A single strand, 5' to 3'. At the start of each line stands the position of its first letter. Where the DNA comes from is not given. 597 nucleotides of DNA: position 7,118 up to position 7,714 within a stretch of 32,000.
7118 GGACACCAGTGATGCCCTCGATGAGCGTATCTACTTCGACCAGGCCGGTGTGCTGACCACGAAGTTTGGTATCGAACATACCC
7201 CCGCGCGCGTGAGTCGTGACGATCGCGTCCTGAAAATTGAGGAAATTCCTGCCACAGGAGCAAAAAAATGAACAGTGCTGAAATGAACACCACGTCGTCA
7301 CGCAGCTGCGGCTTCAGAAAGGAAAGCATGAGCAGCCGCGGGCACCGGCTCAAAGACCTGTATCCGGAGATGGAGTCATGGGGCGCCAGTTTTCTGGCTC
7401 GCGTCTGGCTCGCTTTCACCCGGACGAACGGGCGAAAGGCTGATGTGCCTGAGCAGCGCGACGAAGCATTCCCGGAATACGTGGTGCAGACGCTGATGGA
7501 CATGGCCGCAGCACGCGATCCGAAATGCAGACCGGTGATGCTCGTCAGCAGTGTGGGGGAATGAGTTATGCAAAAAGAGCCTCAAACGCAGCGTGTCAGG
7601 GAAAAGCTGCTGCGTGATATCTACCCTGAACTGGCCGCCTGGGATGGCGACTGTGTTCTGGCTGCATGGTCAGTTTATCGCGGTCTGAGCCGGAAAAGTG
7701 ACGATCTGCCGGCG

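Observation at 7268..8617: Non-canonical 1.35-kb five-ORF block inserted between traW and traU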

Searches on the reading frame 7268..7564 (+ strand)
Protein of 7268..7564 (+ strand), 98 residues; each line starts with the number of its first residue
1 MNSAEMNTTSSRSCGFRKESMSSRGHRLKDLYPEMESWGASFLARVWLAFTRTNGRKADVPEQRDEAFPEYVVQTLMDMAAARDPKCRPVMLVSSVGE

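Call 5: search_protein_families(library=pfam, proteins=[window:7268-7564:+], max_evalue=1)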
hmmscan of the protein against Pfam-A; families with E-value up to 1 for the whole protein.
window:7268-7564:+ (98 aa): 1 family
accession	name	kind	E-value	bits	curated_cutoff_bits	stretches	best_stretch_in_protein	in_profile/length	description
PF20255.3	DUF6606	-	0.12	12.1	27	1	51-82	167-198/267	Family of unknown function (DUF6606)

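Call 6: search_protein_families(library=ncbifam, proteins=[window:7268-7564:+], max_evalue=1)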
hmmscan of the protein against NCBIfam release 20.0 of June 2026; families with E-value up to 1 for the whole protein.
window:7268-7564:+ (98 aa): 0 families

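Call 10: search_protein_families(library=phrogs, proteins=[window:7268-7564:+], max_evalue=1)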
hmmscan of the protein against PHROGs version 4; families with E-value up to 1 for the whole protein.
window:7268-7564:+ (98 aa): 0 families

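Call 11: search_protein_families(library=padloc, proteins=[window:7268-7564:+], max_evalue=1)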
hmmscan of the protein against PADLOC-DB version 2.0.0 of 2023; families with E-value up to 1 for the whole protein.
window:7268-7564:+ (98 aa): 0 families

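Call 51: search_dna_similar(query=window:7268-7564:+, collection=plasmids, mode=protein, max_rows=40, rows=spread, max_evalue=0.001)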
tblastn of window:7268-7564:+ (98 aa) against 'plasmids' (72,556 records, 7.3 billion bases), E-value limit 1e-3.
Records with a match: 159; places in all: 270; records where one place covers at least 80% of the query: 0.
Best place of each record, by identity: <60% 159.
By first word of the organism name: Enterobacter 114; Citrobacter 19; Kosakonia 8; Escherichia 6; Klebsiella 3; Leclercia 3; Salmonella 2; Atlantibacter 2; Cronobacter 1; Pectobacterium 1.
By predicted mobility (MOB-suite, as given by PLSDB): conjugative 133; non-mobilizable 26.
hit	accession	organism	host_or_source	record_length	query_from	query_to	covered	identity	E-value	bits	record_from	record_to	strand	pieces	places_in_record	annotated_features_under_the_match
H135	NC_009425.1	Enterobacter sp. 638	-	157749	2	73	73%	41.7%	8e-7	52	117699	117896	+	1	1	hypothetical protein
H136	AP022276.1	Enterobacter cloacae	-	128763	25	94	71%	37.0%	1e-8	57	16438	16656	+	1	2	hypothetical protein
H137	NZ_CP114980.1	Enterobacter hormaechei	dog,pure culture,Kidney stone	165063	25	94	71%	37.0%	1e-8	57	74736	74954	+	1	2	hypothetical protein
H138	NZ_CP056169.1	Enterobacter roggenkampii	culture,Wastewater effluent sample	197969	25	94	71%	37.0%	1e-8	57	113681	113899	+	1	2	hypothetical protein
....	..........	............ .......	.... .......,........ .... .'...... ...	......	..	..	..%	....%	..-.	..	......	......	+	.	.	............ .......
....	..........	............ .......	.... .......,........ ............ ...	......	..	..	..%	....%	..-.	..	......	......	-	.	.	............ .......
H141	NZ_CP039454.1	Enterobacter bugandensis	Homo sapiens,throat swab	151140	8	76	70%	36.6%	2e-6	51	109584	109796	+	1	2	hypothetical protein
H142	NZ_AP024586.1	Citrobacter amalonaticus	-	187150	18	73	57%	44.6%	5e-8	56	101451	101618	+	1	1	hypothetical protein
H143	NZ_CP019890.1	Enterobacter hormaechei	bacteria culture,high concentration of ...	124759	26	90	66%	37.7%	1e-4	46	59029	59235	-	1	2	hypothetical protein (x2)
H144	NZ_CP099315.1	Enterobacter hormaechei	culture,Pooled sediment sample ...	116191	26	90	66%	37.7%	1e-4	46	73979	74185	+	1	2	hypothetical protein (x2)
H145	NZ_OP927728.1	Salmonella sp.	-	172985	8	76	70%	35.2%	3e-5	48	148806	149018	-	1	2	hypothetical protein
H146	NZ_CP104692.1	Enterobacter hormaechei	Homo sapiens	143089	8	76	70%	35.2%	4e-5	47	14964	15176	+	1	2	hypothetical protein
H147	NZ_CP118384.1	Enterobacter hormaechei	Homo sapiens,Rectal Swab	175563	8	76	70%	35.2%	4e-5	47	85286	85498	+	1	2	hypothetical protein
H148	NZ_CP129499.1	Enterobacter asburiae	-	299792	8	76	70%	35.2%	4e-5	47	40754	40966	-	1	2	hypothetical protein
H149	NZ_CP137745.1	Kosakonia sacchari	Cinnamomum camphora,mixed culture,bark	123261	8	78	72%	33.8%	1e-9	60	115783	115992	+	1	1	hypothetical protein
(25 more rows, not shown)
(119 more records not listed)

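Call 55: search_protein_representatives(protein=window:7268-7561:+)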
Query: 98 residues. Proteins with E-value up to 0.001 (for the whole library): 13; up to 1e-10: 1; up to 1e-30: 1. The best 13 are listed.
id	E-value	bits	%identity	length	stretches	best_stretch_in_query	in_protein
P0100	3.7e-48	177.4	83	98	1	1-95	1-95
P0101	1.0e-09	54.5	34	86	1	2-81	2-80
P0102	2.0e-08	50.3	37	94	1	17-78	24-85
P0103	2.0e-08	50.3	38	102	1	4-80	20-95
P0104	1.3e-07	47.7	40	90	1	17-79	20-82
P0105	1.3e-07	47.7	41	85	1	19-82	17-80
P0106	1.5e-07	47.6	44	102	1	13-76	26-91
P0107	1.9e-07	47.2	36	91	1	18-78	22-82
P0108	6.4e-07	45.5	33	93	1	18-81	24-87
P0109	8.9e-07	45.0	28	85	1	17-80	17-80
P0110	1.3e-05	41.3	35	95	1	24-77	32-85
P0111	2.3e-05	40.5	29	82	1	2-83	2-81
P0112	3.4e-05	40.0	33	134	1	22-78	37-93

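Call 58: search_solved_structures(query=A3, max_evalue=10)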
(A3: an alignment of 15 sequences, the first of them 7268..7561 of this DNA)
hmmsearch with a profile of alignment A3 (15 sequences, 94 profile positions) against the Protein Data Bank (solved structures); distinct sequences matched with E-value up to 10: 1.
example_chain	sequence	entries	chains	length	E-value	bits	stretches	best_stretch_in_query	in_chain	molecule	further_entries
5m1m_A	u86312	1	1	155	0.93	12.8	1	34-70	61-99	Matrix protein 1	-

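Call 66: predict_structure(alignment_id=A3)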
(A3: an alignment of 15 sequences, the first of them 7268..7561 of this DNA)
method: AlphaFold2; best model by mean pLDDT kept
length: 98 residues; sequences in the alignment: 15
mean_pLDDT: 73.4   pTM: 0.54
mean pLDDT of the five models: 73.4, 71.8, 70.9, 69.5, 68.7
residues with pLDDT >= 90: 11; 70-90: 51; 50-70: 19; < 50: 17
segments of 3 or more residues with pLDDT < 50: 1-5, 7-16
pLDDT, mean of each block of 10 residues (from residue 1): 46 52 83 89 89 81 86 88 62 54
secondary structure, 60 per line:
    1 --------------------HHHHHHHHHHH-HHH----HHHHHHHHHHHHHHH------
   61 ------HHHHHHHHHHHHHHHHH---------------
elements in order: H21-31 H40-54 H67-83

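Call 72: fold_search(model_id=the predicted structure, library=pdb)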
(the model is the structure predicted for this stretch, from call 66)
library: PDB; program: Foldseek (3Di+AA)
matches with E <= 10: 27; with E <= 0.001: 0
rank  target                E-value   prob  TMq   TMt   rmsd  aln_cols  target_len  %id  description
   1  7tmq_F                4.9e+00  0.04  0.18  0.06  11.0        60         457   13  V1 complex lacking subunit C from Saccharomyces cerevisiae, State 3 (released 2022-04-06)
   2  9dte_A                5.2e+00  0.06  0.18  0.29   8.6        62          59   14  Crystal Structure of C2-02802 (released 2025-04-23)
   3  8zey                  5.6e+00  0.13  0.35  0.48   4.4        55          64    7  Anti-CRISPR type I subtype E3;AcrIE3 (released 2024-06-05)
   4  6h4c_D                5.6e+00  0.10  0.31  0.22   5.6        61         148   11  A polyamorous repressor: deciphering the evolutionary strategy used by the phage-inducible chromosomal islands to spre (released 2019-08-28)
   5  7pjd_A                5.6e+00  0.02  0.19  0.13   9.8        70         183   17  The X-ray structure of juvenile hormone diol kinase from the silk worm Bombyx mori. (released 2021-12-22)
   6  2ejs_MODEL_1_A        6.3e+00  0.08  0.29  0.41   5.0        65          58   17  Solution structure of RUH-076, a human CUE domain (released 2007-09-25)
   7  2kv2_MODEL_1_A        6.7e+00  0.04  0.25  0.28  13.4        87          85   10  Solution Structure of the human BLM HRDC domain (released 2010-12-15)
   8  1f44_A                6.7e+00  0.04  0.24  0.11   6.8        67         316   22  CRYSTAL STRUCTURE OF TRIMERIC CRE RECOMBINASE-LOX COMPLEX (released 2001-10-12)
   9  6oo3_A                7.1e+00  0.04  0.25  0.06  10.6        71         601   20  Cryo-EM structure of the C4-symmetric TRPV2/RTx complex in amphipol resolved to 2.9 A (released 2019-05-29)
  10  9m9d_F                7.6e+00  0.08  0.34  0.23   9.8        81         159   16  Structural Basis of Pausing During Transcription Initiation in Mycobacterium tuberculosis (released 2026-01-14)
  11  8ime_A                7.6e+00  0.07  0.30  0.12   7.2        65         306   11  Human cGAS catalytic domain bound with baicalin (released 2024-01-03)
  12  6oo4_A                7.6e+00  0.03  0.24  0.06  10.8        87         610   18  Cryo-EM structure of the C2-symmetric TRPV2/RTx complex in amphipol resolved to 3.3 A (released 2019-05-29)
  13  7pwj_FFF              8.1e+00  0.08  0.32  0.23   5.0        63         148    8  dUTPase from human in complex with Stl (released 2022-12-28)
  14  5x5y_A                8.1e+00  0.04  0.25  0.13   9.2        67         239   15  A membrane protein complex (released 2017-04-05)
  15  7pwj_CCC              8.6e+00  0.08  0.31  0.22   5.4        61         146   11  dUTPase from human in complex with Stl (released 2022-12-28)
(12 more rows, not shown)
